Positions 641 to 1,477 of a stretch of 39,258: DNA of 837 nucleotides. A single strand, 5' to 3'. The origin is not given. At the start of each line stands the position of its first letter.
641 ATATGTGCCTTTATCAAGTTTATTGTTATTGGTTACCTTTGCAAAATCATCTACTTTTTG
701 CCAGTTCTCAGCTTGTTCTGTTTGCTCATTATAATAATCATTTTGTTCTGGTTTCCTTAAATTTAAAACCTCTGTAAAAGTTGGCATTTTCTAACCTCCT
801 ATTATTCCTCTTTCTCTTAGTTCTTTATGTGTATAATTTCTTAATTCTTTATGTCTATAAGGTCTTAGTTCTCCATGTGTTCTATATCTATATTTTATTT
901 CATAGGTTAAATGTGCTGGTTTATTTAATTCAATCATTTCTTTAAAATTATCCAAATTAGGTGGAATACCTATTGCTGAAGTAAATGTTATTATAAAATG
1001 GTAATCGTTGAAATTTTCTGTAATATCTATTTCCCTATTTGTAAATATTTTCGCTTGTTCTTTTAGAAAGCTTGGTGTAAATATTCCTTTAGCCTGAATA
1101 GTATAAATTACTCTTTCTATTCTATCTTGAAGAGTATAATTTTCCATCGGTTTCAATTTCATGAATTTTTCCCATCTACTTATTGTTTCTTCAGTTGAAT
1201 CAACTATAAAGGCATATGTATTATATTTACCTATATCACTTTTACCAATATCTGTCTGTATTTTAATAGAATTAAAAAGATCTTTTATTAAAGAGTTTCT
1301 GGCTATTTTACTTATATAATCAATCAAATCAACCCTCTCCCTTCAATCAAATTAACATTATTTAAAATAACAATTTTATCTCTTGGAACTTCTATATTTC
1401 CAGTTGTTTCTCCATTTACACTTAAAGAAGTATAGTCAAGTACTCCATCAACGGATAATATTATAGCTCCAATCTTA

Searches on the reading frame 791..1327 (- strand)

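Call 38: search_protein_families(library=pfam, proteins=[window:791-1327:-], max_evalue=0.001)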
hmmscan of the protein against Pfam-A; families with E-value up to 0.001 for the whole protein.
window:791-1327:- (178 aa): 1 family
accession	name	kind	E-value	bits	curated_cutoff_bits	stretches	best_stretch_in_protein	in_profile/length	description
PF10076.14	Phage_Mu_Gp48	-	2.8e-20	73.1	37.4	1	4-146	6-149/150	Bacteriophage Mu-like, Gp48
